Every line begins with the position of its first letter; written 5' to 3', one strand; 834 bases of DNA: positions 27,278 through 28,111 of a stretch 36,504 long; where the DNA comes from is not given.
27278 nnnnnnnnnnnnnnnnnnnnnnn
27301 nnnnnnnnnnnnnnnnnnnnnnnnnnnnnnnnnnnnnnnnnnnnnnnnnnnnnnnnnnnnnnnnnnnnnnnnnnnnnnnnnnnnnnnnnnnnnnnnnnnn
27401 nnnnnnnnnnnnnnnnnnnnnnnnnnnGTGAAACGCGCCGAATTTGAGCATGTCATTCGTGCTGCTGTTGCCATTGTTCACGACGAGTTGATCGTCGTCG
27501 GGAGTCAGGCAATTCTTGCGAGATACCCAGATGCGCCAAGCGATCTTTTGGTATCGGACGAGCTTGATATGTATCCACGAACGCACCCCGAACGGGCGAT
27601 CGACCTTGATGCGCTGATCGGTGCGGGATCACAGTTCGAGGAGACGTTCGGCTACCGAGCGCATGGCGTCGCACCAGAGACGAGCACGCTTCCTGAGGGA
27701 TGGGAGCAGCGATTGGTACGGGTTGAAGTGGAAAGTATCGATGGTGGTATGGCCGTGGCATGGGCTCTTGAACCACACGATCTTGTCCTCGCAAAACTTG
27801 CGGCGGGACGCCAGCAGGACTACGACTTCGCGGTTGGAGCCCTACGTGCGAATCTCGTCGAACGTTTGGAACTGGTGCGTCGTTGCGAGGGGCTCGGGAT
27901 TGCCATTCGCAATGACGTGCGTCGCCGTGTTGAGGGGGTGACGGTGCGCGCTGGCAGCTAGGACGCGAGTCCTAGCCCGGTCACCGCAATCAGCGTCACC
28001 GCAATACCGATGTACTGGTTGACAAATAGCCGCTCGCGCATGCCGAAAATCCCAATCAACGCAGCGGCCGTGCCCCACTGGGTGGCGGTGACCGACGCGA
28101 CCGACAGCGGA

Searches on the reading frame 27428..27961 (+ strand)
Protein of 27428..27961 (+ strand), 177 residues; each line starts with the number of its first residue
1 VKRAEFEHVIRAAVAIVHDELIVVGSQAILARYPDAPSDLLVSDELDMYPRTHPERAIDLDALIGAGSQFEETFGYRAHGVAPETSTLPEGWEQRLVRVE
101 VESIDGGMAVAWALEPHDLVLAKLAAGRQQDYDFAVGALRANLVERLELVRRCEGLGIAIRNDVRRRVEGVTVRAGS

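Call 4: search_protein_families(library=pfam, proteins=[window:27428-27961:+], max_evalue=1)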
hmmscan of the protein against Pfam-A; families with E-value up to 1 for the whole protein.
window:27428-27961:+ (177 aa): 1 family
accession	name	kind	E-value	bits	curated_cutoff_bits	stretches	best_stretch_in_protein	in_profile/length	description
PF19502.5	DUF6036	-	1.3e-09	38.5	23.6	1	20-133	21-113/164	Nucleotidyltransferase of unknown function (DUF6036)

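Call 5: search_protein_families(library=ncbifam, proteins=[window:27428-27961:+], max_evalue=1)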
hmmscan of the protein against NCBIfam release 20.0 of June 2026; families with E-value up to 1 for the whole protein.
window:27428-27961:+ (177 aa): 0 families

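Call 6: search_protein_families(library=padloc, proteins=[window:27428-27961:+], max_evalue=1)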
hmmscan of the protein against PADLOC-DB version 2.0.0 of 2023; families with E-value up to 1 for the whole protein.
window:27428-27961:+ (177 aa): 0 families

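Call 7: find_encoding_contigs(protein=window:27428-27961:+, flank=10000, max_places=10)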
Protein window:27428-27961:+ (177 aa): no gene with exactly this product is on record in the collection.

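Call 8: find_homologous_proteins(query=window:27428-27958:+)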
Query window:27428-27958:+ (177 aa): 515 proteins with E <= 0.001 among 1190 candidates; the best 120 are listed.
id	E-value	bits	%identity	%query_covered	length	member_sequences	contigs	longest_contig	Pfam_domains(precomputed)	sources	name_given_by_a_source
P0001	3.1e-106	370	97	100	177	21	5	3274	PF19502.6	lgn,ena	-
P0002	1.5e-97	342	90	99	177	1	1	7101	PF19502.6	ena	-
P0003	4.4e-97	341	90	99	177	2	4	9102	PF19502.6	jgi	-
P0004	1.6e-96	339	89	99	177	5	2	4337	PF19502.6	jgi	-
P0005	1.9e-80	287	77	99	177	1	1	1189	PF19502.6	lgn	-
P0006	5.3e-80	285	76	99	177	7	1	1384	PF19502.6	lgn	-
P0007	7.6e-78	278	74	99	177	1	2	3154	PF19502.6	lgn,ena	-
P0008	2.5e-77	276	70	99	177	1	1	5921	PF19502.6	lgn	-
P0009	2.8e-76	273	73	99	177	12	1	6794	PF19502.6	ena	-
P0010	2.5e-75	270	71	99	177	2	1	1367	PF19502.6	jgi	jgi:hypothetical protein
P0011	1.0e-74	268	70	99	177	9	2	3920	PF19502.6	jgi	-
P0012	9.7e-70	252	69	100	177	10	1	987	PF19502.6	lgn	-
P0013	1.1e-66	242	62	99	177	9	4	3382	PF19502.6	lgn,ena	-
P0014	1.5e-62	228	61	99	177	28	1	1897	PF19502.6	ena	-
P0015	1.8e-62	228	61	99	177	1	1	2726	PF19502.6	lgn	-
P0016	3.8e-62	227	61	100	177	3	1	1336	PF19502.6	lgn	-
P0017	1.8e-61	225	60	100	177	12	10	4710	PF19502.6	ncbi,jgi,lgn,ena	jgi:hypothetical protein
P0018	3.2e-60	221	61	99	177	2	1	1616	PF19502.6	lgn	-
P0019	2.0e-59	218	59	100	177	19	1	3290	PF19502.6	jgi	-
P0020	2.6e-59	218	59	99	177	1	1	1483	PF19502.6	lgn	-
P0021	2.6e-53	198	55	97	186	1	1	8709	PF19502.6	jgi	jgi:hypothetical protein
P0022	2.9e-53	198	58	99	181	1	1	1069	PF19502.6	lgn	-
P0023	5.2e-53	197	55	99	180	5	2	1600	PF19502.6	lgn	-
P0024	5.4e-52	194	56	99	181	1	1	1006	PF19502.6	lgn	-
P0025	4.1e-51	191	55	98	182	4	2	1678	PF19502.6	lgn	-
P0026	1.2e-50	190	56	98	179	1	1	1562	PF19502.6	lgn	-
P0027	1.4e-50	189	53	99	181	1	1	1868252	PF19502.6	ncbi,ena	-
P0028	1.7e-50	189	55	99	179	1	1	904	PF19502.6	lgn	-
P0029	2.9e-50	188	55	99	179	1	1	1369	PF19502.6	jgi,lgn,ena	-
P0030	3.3e-50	188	54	97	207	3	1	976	PF19502.6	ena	-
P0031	6.3e-50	187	59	87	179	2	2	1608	PF19502.6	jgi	jgi:hypothetical protein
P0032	7.0e-50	187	53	98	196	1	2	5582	PF19502.6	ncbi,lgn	-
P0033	2.1e-49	186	53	99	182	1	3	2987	PF19502.6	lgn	-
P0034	2.6e-49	185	52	100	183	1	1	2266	PF19502.6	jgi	jgi:hypothetical protein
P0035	2.8e-49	185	54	99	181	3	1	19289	PF19502.6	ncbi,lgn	ncbi:MAG: DUF6036 family nucleotidyltransferase [Gaiellaceae bacterium]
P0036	3.3e-49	185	53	98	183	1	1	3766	PF19502.6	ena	-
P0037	3.7e-49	185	54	100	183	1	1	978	PF19502.6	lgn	-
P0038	4.4e-49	184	58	95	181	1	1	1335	PF19502.6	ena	-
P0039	5.1e-49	184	58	89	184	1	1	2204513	PF19502.6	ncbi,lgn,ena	-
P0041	6.0e-49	184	52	99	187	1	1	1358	PF19502.6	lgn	-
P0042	6.7e-49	184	53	98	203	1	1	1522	PF19502.6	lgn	-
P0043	7.5e-49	184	54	97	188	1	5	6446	PF19502.6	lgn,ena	-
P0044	7.7e-49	184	57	89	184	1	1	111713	PF19502.6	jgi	jgi:hypothetical protein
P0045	7.9e-49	184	54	95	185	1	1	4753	PF19502.6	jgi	jgi:hypothetical protein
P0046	8.2e-49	184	54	98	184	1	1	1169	PF19502.6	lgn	-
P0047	8.6e-49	184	58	84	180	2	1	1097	PF19502.6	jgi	jgi:hypothetical protein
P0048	9.0e-49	183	52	97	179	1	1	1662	PF19502.6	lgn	-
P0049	1.6e-48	183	53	98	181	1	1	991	PF19502.6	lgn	-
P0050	1.9e-48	182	55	95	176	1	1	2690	PF19502.6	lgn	-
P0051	2.1e-48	182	54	95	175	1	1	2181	PF19502.6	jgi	jgi:hypothetical protein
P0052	2.3e-48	182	54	99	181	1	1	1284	PF19502.6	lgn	-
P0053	2.6e-48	182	53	99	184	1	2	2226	PF19502.6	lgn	-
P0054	3.9e-48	181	53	99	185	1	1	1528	PF19502.6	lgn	-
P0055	4.7e-48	181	53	100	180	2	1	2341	PF19502.6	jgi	jgi:hypothetical protein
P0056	5.3e-48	181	56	98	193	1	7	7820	PF19502.6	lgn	-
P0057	7.0e-48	181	52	99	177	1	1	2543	PF19502.6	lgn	-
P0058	7.5e-48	180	53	100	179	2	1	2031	PF19502.6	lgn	-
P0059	1.0e-47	180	51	99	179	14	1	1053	PF19502.6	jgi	jgi:hypothetical protein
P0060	1.1e-47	180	56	97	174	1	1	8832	PF19502.6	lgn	-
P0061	2.1e-47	179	54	95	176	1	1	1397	PF19502.6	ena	-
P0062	2.3e-47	179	53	99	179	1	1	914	PF19502.6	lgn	-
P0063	2.8e-47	179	51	100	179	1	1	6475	PF19502.6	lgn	-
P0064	2.9e-47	179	51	99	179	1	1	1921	PF19502.6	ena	-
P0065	3.7e-47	178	56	90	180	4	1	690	PF19502.6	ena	-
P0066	3.8e-47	178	58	84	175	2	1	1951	PF19502.6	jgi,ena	-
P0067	4.1e-47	178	52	98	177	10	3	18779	PF19502.6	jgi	jgi:hypothetical protein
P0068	4.7e-47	178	58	82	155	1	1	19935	PF19502.6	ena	-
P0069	4.7e-47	178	54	98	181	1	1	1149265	PF19502.6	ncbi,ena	-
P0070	7.3e-47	177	51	99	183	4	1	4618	PF19502.6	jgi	jgi:hypothetical protein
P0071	8.4e-47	177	58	84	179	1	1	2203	PF19502.6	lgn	-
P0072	9.0e-47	177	56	85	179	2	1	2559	PF19502.6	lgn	-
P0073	1.3e-46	177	55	89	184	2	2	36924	PF19502.6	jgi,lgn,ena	jgi:hypothetical protein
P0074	1.4e-46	176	55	100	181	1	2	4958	PF19502.6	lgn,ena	-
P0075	1.4e-46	176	52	99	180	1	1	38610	PF19502.6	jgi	jgi:hypothetical protein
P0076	1.5e-46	176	55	95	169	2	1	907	PF19502.6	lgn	-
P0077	1.6e-46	176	53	99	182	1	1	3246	PF19502.6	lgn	-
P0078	1.7e-46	176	53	97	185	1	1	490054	PF19502.6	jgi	jgi:hypothetical protein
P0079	2.8e-46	175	56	89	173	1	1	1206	PF19502.6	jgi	jgi:hypothetical protein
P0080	3.1e-46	175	58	81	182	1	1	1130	PF19502.6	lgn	-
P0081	3.6e-46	175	53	100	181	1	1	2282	PF19502.6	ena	-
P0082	5.4e-46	174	54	98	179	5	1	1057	PF19502.6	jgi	jgi:hypothetical protein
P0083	5.6e-46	174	52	97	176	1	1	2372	PF19502.6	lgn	-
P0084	5.6e-46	174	51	99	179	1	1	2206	PF19502.6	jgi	jgi:hypothetical protein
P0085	5.8e-46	174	53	96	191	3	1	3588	PF19502.6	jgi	-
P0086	6.1e-46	174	56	90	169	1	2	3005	PF19502.6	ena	-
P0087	6.2e-46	174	55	89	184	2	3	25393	PF19502.6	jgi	jgi:hypothetical protein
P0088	9.8e-46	174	55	97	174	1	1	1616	PF19502.6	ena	-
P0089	1.3e-45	173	52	99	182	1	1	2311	PF19502.6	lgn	-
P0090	1.5e-45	173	53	98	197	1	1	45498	PF19502.6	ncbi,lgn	-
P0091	1.7e-45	173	53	94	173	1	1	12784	PF19502.6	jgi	jgi:hypothetical protein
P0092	2.4e-45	172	55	97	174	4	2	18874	PF19502.6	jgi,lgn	jgi:hypothetical protein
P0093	2.5e-45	172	57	89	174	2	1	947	PF19502.6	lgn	-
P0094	2.5e-45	172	57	84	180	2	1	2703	PF19502.6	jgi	jgi:hypothetical protein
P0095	2.6e-45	172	52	95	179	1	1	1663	PF19502.6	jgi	jgi:hypothetical protein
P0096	5.3e-45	171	53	89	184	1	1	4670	PF19502.6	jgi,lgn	jgi:hypothetical protein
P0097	6.0e-45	171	53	99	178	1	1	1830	PF19502.6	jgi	jgi:hypothetical protein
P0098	7.1e-45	171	51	98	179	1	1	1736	PF19502.6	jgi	jgi:hypothetical protein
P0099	8.1e-45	171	55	95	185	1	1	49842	PF19502.6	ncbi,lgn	ncbi:MAG: DUF6036 family nucleotidyltransferase [Solirubrobacterales bacterium]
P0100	9.3e-45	170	54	94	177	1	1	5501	PF19502.6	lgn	-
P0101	9.5e-45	170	51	100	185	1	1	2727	PF19502.6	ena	-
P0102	1.1e-44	170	50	100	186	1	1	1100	PF19502.6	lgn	-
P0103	1.3e-44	170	50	99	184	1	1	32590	PF19502.6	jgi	jgi:hypothetical protein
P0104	1.3e-44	170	52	98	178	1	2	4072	PF19502.6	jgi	jgi:hypothetical protein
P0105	1.9e-44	169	51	99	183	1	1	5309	PF19502.6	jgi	jgi:hypothetical protein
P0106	2.4e-44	169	52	98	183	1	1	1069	PF19502.6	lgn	-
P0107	2.5e-44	169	54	93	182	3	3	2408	PF19502.6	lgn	-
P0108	2.7e-44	169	51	95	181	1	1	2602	PF19502.6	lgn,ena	-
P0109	2.9e-44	169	53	95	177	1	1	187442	PF19502.6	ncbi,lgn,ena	-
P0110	3.1e-44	169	54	95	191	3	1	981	PF19502.6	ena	-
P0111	3.5e-44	169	50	98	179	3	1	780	PF19502.6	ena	-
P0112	3.6e-44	169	52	98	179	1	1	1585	PF19502.6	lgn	-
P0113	3.8e-44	168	51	98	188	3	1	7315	PF19502.6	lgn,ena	-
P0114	6.5e-44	168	51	98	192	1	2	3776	PF19502.6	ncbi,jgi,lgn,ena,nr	ncbi:MAG TPA: DUF6036 family nucleotidyltransferase [Gaiellaceae bacterium]|nr:DUF6036 family nucleo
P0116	6.5e-44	168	56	89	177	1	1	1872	PF19502.6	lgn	-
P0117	6.8e-44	168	53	97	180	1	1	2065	PF19502.6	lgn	-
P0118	6.9e-44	168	53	89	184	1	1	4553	PF19502.6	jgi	jgi:hypothetical protein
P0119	7.3e-44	168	58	90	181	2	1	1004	PF19502.6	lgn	-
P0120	7.6e-44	167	55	92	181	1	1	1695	PF19502.6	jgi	jgi:hypothetical protein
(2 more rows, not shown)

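Call 10: find_encoding_contigs(protein=P0003, flank=6000, max_places=4)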
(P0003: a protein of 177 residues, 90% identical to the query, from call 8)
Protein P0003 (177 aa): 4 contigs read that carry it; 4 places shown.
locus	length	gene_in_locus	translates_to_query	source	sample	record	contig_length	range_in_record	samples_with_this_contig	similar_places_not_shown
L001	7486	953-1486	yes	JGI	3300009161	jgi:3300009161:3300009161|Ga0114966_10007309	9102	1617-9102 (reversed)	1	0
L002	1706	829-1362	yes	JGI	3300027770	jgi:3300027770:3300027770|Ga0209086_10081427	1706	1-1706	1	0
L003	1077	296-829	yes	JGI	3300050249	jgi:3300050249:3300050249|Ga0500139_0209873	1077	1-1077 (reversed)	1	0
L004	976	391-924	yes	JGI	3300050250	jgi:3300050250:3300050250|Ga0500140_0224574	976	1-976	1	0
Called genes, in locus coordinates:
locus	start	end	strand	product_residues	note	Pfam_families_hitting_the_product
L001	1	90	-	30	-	?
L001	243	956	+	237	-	-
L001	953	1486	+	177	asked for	PF19502:DUF6036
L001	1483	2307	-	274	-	PF00892:EamA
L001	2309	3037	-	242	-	PF00892:EamA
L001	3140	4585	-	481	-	PF06253:MTTB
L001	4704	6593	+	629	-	PF02705:K_trans, PF22776:K_trans_C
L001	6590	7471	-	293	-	PF00126:HTH_1, PF03466:LysR_substrate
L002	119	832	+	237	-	-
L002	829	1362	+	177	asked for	PF19502:DUF6036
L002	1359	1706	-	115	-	?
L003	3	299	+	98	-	?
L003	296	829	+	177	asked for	PF19502:DUF6036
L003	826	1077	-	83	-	?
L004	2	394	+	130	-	?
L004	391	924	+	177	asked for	PF19502:DUF6036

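Call 15: find_related_loci(query=A2, collection=genome_contigs, flank=6000)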
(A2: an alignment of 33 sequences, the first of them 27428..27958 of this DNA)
Query A2 (177 aa) in genome_contigs; peptide patterns used: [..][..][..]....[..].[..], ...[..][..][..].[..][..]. (x = any residue, [..] = any of these).
599 stretches matched a pattern (row limit reached: there are more); 575 encode a relative of the query (tblastn E <= 1e-3); the best 80 are kept; 80 distinct loci.
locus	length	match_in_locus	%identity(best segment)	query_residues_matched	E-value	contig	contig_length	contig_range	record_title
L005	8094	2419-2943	71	1-175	2e-80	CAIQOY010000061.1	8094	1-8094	MAG: uncultured actinobacterium isolate LaPlata-b_bin-0125 genome assembly, contig: bin-0125:061/408, whole genome shotg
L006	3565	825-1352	61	1-176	5e-68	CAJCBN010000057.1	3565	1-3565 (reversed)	MAG: uncultured actinobacterium isolate Loc081215-4m_bin-1677 genome assembly, contig: bin-1677:057/520, whole genome sh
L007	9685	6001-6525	59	1-175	5e-59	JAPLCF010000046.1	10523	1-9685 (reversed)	MAG: Actinomycetota bacterium isolate LacPavin_0818_WC50_MAG_67_13 LacPavin_0818_WC50_scaffold_548431, whole genome shot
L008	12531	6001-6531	53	1-176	8e-56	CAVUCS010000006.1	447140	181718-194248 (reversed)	MAG: uncultured Solirubrobacterales bacterium isolate MFD05442.bin.1.315 genome assembly, contig: contig_41571, whole ge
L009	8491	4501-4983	57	1-158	8e-55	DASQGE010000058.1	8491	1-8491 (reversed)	MAG TPA_asm: Solirubrobacteraceae bacterium isolate SMAG_U11798 k141_42257, whole genome shotgun sequence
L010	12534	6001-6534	53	1-177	3e-53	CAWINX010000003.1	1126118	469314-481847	MAG: uncultured Solirubrobacterales bacterium isolate MFD05442.bin.2.120 genome assembly, contig: contig_1527, whole gen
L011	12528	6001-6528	54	1-174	4e-53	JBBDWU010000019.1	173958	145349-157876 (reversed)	MAG: Gaiellaceae bacterium isolate LejiaD_71_33 Lejia_D_166_length_173958_cov_20, whole genome shotgun sequence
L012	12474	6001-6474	56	1-159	1e-52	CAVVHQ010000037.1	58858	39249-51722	MAG: uncultured Solirubrobacterales bacterium isolate MFD02923.bin.2.43 genome assembly, contig: contig_46951, whole gen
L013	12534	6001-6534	51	1-177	2e-52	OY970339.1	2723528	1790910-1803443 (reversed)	MAG: uncultured Solirubrobacterales bacterium isolate MFD09212.bin.1.165 genome assembly, chromosome: 1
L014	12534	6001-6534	52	1-177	6e-52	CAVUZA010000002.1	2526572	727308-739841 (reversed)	MAG: uncultured Solirubrobacterales bacterium isolate MFD05684.bin.1.295 genome assembly, contig: contig_13261, whole ge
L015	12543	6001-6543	52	1-176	5e-52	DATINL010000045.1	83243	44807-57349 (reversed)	MAG TPA_asm: Solirubrobacteraceae bacterium isolate SMAG_U15795 k141_1476186, whole genome shotgun sequence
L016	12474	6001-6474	58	1-156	2e-51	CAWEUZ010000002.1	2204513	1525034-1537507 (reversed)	MAG: uncultured Actinomycetes bacterium isolate MFD05537.bin.1.31 genome assembly, contig: contig_2100, whole genome sho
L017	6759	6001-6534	52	1-177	9e-52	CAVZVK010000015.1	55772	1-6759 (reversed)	MAG: uncultured Solirubrobacterales bacterium isolate MFD02159.bin.2.88 genome assembly, contig: contig_9659, whole geno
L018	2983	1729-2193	56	1-156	3e-51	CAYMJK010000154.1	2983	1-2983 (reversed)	MAG TPA_asm: uncultured Phycisphaeraceae bacterium isolate binchicken_co31_392 genome assembly, contig: k141_3390854, wh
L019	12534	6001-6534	51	1-177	8e-51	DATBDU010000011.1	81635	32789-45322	MAG TPA_asm: Solirubrobacterales bacterium isolate SMAG_U5819 k141_3950156, whole genome shotgun sequence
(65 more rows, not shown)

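Call 29: find_encoding_contigs(protein=P0027, flank=8000, max_places=2)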
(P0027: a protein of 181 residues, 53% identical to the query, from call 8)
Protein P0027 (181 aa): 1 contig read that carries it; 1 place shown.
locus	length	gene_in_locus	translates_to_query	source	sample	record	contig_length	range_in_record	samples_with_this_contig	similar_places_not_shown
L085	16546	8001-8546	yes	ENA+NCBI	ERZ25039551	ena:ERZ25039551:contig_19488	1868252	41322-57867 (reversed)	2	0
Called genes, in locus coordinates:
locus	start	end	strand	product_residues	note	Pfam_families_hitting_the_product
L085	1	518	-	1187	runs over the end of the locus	-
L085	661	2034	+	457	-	PF03007:WS_DGAT_cat, PF00668:Condensation (faint), PF06974:WS_DGAT_C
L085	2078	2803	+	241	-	PF00106:adh_short, PF01370:Epimerase, PF08659:KR, PF13460:NAD_binding_10, PF13561:adh_short_C2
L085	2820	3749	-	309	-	PF01557:FAA_hydrolase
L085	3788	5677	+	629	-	-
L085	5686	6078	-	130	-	PF01451:LMWPc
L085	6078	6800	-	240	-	PF00230:MIP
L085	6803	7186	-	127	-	PF01022:HTH_5, PF12840:HTH_20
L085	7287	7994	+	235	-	-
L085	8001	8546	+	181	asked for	PF19502:DUF6036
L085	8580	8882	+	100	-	PF02604:PhdYeFM_antitox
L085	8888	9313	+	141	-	PF01850:PIN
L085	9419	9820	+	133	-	PF02537:CRCB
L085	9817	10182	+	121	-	PF02537:CRCB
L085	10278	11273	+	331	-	PF01966:HD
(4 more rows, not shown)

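Call 30: find_encoding_contigs(protein=P0039, flank=8000, max_places=2)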
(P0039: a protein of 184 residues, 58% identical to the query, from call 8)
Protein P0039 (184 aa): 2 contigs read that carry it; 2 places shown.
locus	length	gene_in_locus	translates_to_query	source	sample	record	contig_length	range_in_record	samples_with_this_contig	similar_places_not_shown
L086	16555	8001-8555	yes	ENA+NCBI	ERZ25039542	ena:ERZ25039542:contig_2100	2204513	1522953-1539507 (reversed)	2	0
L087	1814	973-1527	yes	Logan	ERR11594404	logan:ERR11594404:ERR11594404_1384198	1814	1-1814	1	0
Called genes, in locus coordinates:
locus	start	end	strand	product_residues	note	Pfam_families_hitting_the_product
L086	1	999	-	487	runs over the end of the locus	PF07690:MFS_1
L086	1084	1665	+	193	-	PF00440:TetR_N, PF21597:TetR_C_43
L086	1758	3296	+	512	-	PF05935:Arylsulfotrans, PF14269:Arylsulfotran_2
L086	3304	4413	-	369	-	-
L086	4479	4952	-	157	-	PF03449:GreA_GreB_N, PF01272:GreA_GreB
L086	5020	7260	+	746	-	PF00176:SNF2-rel_dom, PF00271:Helicase_C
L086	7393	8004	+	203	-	-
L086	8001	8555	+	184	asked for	PF19502:DUF6036 (weak)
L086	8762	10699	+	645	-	-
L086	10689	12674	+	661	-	-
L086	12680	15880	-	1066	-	PF00133:tRNA-synt_1, PF09334:tRNA-synt_1g (weak), PF08264:Anticodon_1, PF19302:DUF5915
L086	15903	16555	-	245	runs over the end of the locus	PF01411:tRNA-synt_2c (weak), PF07973:tRNA_SAD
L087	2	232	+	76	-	?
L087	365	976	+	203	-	-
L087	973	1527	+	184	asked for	PF19502:DUF6036 (weak)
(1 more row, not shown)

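Call 32: predict_structure(alignment_id=A2)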
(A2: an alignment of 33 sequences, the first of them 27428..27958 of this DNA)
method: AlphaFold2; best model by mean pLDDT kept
length: 177 residues; sequences in the alignment: 33
mean_pLDDT: 96.3   pTM: 0.90
mean pLDDT of the five models: 96.3, 96.0, 95.7, 94.8, 94.2
residues with pLDDT >= 90: 169; 70-90: 8; 50-70: 0; < 50: 0
segments of 3 or more residues with pLDDT < 50: none
pLDDT, mean of each block of 10 residues (from residue 1): 97 97 97 96 96 97 98 98 89 97 93 98 95 98 98 96 98 95
secondary structure, 60 per line:
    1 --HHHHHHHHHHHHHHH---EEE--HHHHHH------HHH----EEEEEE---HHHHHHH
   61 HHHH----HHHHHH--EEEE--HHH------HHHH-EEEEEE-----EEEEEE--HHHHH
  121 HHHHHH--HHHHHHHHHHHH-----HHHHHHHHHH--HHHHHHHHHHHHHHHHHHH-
elements in order: H3-17 E21-23 H26-31 E45-50 H54-64 H69-74 E77-80 H92-95 E97-102 E108-113 H116-126 H129-140 H146-155 H158-176

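Call 34: search_solved_structures(query=A2, max_evalue=10, show_alignments=2)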
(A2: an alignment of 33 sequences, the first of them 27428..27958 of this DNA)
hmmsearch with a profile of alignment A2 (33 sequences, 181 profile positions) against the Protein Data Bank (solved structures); distinct sequences matched with E-value up to 10: 2.
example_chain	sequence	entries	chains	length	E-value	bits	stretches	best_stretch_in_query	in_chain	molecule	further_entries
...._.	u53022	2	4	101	0.13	15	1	104-166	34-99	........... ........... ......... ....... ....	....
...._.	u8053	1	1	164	1.2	11.8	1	3-48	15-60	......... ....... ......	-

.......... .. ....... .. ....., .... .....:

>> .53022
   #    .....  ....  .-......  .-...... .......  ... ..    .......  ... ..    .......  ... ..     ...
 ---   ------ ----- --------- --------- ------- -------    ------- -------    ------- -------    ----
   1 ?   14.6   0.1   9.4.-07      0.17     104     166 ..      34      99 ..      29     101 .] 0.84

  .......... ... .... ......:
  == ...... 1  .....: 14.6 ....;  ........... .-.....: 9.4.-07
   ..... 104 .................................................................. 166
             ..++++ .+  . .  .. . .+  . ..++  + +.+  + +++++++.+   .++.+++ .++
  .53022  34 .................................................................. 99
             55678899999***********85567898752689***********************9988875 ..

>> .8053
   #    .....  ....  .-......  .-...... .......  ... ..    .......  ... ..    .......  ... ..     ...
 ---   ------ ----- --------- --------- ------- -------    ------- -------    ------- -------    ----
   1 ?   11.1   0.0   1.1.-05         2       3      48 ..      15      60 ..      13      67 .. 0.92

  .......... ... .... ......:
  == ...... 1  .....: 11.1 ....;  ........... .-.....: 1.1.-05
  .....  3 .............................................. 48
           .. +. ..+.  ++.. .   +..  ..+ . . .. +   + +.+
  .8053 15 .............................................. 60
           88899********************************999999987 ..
